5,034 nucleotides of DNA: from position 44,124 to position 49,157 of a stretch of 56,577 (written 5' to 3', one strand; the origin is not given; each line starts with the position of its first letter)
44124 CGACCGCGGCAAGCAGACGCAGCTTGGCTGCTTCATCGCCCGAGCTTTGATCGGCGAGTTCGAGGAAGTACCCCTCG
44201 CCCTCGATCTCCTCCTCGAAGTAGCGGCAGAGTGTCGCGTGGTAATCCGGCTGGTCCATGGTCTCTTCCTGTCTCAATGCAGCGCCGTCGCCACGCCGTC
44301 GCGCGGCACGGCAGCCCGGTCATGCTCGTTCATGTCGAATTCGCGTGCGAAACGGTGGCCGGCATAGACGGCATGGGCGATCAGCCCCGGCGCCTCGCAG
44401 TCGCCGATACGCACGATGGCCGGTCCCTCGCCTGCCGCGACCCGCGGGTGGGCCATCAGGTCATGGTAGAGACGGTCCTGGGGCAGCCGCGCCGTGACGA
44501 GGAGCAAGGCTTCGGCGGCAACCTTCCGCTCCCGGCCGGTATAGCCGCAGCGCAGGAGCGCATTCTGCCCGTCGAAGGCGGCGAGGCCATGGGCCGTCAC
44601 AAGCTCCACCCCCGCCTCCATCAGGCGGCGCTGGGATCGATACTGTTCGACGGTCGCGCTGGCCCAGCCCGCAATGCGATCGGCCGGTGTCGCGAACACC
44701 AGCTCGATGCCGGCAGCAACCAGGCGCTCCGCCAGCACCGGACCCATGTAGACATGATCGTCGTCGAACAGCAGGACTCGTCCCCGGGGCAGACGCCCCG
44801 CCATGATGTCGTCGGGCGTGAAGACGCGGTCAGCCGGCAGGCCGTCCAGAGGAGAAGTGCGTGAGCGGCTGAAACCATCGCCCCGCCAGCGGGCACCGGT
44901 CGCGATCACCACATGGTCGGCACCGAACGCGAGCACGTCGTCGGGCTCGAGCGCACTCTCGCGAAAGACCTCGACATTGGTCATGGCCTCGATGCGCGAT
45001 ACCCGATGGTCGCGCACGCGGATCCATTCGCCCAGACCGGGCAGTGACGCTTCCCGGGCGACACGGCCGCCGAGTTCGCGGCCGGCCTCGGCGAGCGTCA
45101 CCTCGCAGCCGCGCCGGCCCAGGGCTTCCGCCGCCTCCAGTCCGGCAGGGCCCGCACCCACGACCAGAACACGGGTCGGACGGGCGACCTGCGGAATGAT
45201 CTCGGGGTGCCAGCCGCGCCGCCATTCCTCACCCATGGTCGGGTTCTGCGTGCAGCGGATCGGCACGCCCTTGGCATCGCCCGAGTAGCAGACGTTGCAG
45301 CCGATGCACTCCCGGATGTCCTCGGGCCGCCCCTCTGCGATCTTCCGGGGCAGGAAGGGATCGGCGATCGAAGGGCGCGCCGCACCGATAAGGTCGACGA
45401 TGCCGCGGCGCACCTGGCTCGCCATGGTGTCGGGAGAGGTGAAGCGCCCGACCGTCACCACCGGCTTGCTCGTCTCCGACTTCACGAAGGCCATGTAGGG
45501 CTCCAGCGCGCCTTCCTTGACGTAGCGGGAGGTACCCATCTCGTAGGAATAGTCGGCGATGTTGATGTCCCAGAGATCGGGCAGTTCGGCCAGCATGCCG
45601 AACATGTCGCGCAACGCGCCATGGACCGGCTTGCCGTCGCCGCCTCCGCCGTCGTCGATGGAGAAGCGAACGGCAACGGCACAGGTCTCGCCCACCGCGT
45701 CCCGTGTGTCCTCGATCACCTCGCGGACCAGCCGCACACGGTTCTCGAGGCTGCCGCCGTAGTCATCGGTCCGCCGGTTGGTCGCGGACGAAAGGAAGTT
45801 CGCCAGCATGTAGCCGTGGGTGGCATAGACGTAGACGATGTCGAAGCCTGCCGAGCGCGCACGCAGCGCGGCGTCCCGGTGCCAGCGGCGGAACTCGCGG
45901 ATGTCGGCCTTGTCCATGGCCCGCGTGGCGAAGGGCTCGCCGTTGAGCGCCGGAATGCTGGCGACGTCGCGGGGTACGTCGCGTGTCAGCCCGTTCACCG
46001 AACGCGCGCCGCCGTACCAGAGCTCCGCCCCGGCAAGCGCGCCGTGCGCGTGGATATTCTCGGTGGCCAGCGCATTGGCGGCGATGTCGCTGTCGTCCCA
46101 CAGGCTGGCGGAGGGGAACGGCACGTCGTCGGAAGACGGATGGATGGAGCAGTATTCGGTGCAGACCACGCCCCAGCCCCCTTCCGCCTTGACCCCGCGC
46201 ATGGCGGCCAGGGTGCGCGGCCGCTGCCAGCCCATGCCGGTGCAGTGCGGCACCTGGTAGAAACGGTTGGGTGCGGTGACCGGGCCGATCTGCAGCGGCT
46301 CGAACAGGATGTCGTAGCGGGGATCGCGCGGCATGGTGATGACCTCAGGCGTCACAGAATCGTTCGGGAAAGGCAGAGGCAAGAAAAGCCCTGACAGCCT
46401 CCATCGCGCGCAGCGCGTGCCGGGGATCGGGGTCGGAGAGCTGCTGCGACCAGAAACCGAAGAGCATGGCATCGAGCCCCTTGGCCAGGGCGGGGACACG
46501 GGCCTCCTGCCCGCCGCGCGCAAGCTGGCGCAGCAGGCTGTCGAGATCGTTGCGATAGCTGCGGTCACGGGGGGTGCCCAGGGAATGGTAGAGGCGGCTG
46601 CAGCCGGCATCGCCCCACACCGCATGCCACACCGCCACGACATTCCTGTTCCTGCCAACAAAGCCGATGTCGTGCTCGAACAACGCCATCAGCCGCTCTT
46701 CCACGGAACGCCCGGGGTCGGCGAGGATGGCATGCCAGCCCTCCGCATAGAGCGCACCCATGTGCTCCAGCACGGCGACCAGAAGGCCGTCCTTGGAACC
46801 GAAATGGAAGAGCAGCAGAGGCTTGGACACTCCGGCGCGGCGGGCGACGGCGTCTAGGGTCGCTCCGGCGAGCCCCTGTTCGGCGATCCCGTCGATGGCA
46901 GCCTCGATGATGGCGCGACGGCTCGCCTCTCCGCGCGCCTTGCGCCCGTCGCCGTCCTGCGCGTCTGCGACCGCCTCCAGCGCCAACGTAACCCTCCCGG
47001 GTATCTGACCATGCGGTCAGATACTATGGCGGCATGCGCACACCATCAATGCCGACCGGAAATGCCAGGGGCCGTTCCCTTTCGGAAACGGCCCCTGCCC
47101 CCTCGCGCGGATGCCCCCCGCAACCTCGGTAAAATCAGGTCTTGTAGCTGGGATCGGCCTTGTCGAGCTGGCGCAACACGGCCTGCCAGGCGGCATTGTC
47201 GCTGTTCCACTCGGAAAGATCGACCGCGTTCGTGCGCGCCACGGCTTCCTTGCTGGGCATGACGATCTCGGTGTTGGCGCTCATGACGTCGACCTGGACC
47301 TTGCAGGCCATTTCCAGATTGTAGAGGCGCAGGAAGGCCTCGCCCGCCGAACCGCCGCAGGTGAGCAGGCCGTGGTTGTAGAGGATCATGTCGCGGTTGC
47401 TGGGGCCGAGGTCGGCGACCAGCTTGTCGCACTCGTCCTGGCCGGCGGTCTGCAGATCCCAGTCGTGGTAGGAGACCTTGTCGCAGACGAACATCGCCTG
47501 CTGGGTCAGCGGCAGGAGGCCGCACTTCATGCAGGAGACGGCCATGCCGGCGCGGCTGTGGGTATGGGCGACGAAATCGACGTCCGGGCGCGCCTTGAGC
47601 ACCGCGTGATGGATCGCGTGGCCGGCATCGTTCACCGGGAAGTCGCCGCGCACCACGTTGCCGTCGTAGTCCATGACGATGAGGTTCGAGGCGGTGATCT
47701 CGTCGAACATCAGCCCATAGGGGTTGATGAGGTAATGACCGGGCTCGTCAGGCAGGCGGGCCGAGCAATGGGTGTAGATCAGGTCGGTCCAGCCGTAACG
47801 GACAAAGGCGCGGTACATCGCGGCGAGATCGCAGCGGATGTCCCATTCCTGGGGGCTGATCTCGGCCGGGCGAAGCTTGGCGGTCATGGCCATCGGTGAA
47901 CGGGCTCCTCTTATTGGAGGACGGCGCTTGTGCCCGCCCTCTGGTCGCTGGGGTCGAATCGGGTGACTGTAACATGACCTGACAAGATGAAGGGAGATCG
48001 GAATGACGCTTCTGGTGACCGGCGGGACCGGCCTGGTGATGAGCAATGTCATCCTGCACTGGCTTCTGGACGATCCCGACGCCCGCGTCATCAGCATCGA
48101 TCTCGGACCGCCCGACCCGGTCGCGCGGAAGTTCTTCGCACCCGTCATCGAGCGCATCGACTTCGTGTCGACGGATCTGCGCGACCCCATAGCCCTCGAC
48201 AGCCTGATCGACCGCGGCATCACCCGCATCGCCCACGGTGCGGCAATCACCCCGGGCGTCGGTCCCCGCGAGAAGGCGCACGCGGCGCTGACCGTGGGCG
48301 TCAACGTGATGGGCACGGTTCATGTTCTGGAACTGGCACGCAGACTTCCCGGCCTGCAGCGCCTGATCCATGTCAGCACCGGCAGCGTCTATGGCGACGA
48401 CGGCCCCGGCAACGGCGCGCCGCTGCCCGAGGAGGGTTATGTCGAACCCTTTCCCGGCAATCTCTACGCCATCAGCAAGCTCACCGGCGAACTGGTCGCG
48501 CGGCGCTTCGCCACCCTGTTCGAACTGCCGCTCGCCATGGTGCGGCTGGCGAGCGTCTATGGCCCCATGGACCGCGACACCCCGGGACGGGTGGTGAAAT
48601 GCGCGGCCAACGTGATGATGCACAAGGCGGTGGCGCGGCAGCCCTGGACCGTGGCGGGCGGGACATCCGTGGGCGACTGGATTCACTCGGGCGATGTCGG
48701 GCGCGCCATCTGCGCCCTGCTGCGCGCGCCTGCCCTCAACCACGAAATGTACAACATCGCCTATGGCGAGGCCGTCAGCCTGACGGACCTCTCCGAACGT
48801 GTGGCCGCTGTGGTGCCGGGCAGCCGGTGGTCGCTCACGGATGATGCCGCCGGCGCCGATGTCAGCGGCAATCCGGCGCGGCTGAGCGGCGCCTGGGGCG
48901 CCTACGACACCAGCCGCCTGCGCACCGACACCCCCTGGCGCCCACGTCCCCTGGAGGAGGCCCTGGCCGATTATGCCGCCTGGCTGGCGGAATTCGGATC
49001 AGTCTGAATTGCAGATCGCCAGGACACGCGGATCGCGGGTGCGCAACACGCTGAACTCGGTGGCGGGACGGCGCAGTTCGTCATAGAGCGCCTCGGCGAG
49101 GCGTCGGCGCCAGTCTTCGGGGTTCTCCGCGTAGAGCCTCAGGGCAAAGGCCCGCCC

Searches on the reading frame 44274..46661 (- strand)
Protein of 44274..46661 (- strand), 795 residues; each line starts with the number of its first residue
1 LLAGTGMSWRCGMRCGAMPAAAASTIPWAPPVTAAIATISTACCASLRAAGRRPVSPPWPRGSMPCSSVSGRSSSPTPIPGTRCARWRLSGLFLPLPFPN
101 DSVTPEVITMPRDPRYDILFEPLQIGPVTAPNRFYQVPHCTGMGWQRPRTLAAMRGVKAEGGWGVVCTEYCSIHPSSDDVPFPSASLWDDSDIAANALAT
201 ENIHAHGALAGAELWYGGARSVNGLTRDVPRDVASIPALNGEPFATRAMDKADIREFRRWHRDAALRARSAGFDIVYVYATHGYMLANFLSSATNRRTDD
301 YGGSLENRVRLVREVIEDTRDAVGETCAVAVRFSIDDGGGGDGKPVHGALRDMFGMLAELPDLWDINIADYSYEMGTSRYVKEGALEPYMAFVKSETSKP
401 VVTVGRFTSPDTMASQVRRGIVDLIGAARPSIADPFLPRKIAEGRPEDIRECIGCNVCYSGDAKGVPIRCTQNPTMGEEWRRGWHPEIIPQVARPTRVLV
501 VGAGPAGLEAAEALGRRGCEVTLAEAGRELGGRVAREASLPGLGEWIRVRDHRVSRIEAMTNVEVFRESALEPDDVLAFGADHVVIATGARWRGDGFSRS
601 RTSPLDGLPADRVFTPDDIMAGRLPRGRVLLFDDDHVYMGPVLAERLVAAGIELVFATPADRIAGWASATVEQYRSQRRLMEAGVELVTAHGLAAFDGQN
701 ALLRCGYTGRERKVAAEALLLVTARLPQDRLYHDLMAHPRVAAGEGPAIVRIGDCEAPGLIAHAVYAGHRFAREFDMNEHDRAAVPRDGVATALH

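Call 37: search_protein_families(library=pfam, proteins=[window:44274-46661:-], max_evalue=0.0001)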
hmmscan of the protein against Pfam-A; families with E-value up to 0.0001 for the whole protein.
window:44274-46661:- (795 aa): 7 families
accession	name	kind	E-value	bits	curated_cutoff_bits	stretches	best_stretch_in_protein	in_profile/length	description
PF00724.26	Oxidored_FMN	-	7.7e-72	242.8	27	1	119-447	2-341/342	NADH:flavin oxidoreductase / NADH oxidase family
PF07992.20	Pyr_redox_2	-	4.7e-11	43.1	26.1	1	497-608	2-119/291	Pyridine nucleotide-disulphide oxidoreductase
PF13450.12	NAD_binding_8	-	3.2e-08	34.2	21.9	1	500-542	1-42/68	NAD(P)-binding Rossmann-like domain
PF00070.33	Pyr_redox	-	1.8e-07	32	22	1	497-531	1-35/82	Pyridine nucleotide-disulphide oxidoreductase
PF12831.13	FAD_oxidored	-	1e-06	28.8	27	1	498-549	2-53/416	FAD dependent oxidoreductase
PF22620.2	OYE-like_second_a-b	-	3.1e-06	27.7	25.5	1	615-691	2-78/128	OYE-like second alpha/beta domain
PF03486.20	HI0933_like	-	4e-05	23.6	50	1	497-534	2-39/244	HI0933-like protein Rossmann domain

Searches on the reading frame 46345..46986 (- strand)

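Call 78: search_protein_families(library=pfam, proteins=[window:46345-46986:-], max_evalue=0.001)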
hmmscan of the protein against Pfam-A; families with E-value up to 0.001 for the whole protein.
window:46345-46986:- (213 aa): 2 families
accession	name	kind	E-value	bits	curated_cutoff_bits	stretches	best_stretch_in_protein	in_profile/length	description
PF00440.29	TetR_N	-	2.5e-14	53.2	24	1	26-72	1-47/47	Bacterial regulatory proteins, tetR family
PF13977.11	TetR_C_6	-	1.4e-09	38.6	27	1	96-206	2-114/115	BetI-type transcriptional repressor, C-terminal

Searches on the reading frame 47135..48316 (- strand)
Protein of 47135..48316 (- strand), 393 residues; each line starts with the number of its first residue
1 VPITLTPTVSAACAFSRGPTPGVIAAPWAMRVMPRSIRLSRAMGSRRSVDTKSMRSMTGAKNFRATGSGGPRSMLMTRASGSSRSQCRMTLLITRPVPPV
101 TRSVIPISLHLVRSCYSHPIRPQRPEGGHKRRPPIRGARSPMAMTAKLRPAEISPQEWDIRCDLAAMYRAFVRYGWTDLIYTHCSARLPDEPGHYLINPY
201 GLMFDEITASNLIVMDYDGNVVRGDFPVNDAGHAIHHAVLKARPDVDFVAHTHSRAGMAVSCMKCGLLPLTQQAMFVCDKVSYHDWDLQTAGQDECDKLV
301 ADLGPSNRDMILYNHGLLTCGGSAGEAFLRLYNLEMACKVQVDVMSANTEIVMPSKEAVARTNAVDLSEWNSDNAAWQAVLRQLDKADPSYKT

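Call 37: search_protein_families(library=pfam, proteins=[window:47135-48316:-], max_evalue=0.0001)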
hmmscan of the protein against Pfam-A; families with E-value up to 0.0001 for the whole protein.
window:47135-48316:- (393 aa): 1 family
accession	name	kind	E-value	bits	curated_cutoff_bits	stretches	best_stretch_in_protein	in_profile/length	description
PF00596.27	Aldolase_II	-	4.6e-45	154.2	22.2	1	162-342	1-183/183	Class II Aldolase and Adducin N-terminal domain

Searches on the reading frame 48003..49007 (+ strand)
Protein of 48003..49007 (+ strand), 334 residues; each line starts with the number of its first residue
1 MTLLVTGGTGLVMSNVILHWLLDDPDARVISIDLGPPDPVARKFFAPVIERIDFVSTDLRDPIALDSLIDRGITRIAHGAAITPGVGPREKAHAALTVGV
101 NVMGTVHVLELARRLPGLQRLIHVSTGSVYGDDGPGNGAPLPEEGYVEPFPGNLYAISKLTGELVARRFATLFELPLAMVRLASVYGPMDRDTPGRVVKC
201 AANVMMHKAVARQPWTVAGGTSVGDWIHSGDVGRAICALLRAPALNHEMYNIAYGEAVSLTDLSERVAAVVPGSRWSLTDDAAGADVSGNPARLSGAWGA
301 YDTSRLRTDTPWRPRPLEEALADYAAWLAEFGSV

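Call 37: search_protein_families(library=pfam, proteins=[window:48003-49007:+], max_evalue=0.0001)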
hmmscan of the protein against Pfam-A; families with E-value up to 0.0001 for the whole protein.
window:48003-49007:+ (334 aa): 5 families
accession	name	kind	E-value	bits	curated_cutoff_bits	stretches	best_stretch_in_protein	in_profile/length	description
PF01370.27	Epimerase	-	2.4e-33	116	20.9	1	4-253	2-240/240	NAD dependent epimerase/dehydratase family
PF16363.11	GDP_Man_Dehyd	-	3.2e-21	76.6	27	1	4-271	1-266/332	GDP-mannose 4,6 dehydratase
PF07993.18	NAD_binding_4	-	2.6e-12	46.9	20.1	1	70-206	86-225/258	Male sterility protein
PF01073.25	3Beta_HSD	-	3.6e-09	36.5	22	1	4-236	1-225/280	3-beta hydroxysteroid dehydrogenase/isomerase family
PF04321.23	RmlD_sub_bind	-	3.3e-08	33.4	27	1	1-211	1-177/287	RmlD substrate binding domain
